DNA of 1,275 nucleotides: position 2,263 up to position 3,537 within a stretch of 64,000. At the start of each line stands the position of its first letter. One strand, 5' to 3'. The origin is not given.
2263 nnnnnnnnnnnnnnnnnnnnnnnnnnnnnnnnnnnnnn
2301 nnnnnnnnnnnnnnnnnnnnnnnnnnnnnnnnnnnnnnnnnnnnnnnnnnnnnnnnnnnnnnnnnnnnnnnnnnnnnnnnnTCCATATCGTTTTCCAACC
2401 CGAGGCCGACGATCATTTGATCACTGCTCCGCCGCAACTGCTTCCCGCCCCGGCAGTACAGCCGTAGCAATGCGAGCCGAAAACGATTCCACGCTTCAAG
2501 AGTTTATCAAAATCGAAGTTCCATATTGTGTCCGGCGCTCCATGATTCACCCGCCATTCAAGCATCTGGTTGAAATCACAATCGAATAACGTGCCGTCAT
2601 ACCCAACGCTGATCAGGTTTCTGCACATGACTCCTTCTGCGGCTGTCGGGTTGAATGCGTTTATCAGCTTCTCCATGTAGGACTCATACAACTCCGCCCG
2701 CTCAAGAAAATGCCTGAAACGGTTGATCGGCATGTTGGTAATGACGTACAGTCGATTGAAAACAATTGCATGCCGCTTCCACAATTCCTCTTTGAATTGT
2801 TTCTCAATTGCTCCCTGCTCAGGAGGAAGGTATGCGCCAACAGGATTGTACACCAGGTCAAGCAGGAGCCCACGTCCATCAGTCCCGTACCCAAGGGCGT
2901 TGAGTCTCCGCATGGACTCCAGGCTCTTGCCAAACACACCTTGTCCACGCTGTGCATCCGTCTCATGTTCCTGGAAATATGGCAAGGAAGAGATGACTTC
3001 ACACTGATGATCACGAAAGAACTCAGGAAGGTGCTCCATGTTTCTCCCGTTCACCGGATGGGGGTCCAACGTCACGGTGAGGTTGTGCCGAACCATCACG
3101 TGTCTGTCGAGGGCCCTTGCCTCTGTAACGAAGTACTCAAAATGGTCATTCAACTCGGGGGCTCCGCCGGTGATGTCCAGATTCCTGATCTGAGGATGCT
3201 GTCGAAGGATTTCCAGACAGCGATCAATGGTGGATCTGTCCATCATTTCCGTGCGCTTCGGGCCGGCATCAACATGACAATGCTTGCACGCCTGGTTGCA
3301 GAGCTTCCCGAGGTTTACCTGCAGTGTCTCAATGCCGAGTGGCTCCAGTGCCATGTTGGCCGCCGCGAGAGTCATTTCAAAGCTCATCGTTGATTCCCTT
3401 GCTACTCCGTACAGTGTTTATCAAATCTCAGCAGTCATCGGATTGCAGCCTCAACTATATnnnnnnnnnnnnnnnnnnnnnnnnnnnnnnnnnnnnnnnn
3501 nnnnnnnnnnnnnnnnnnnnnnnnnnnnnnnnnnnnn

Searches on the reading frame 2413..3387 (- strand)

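Call 9: search_protein_families(library=pfam, proteins=[window:2413-3387:-], max_evalue=0.0001)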
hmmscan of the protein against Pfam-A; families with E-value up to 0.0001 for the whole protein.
window:2413-3387:- (324 aa): 2 families
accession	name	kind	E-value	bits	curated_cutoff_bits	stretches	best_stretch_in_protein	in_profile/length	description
PF12345.13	DUF3641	-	4.4e-52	176.1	24.9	1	187-321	1-134/134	Protein of unknown function (DUF3641)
PF04055.27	Radical_SAM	-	3.9e-08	34.1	29.5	1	25-106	2-89/166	Radical SAM superfamily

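Call 54: search_protein_families(library=ncbifam, proteins=[window:2413-3387:-], max_evalue=0.00001)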
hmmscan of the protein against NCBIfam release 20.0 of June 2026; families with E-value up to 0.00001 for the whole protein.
window:2413-3387:- (324 aa): 6 families
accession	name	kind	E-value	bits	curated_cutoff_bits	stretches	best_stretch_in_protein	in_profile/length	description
TIGR04167.1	rSAM_SeCys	equivalog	1.8e-127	424.8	300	1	18-322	6-303/303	arsenosugar biosynthesis radical SAM (seleno)protein ArsS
TIGR04078.1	rSAM_yydG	equivalog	3.4e-08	33.3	300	1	20-85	1-66/309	YydG family radical SAM peptide epimerase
NF047865.1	rSAM_PapB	equivalog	9.3e-07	28.4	340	1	20-161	3-148/330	PapB family radical SAM/SPASM ranthipeptide maturase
NF050035.1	rSAM_WgK_link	exception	1.6e-06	27.3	650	0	23-163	12-144/367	radical SAM/SPASM peptide maturase WgkB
NF045646.2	rSAM_Se_TrsS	equivalog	8.6e-06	24.5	490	0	25-94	91-160/441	radical SAM (seleno)protein TrsS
TIGR02666.1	moaA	equivalog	9.4e-06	24.8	284.05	0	19-96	9-89/336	GTP 3',8-cyclase MoaA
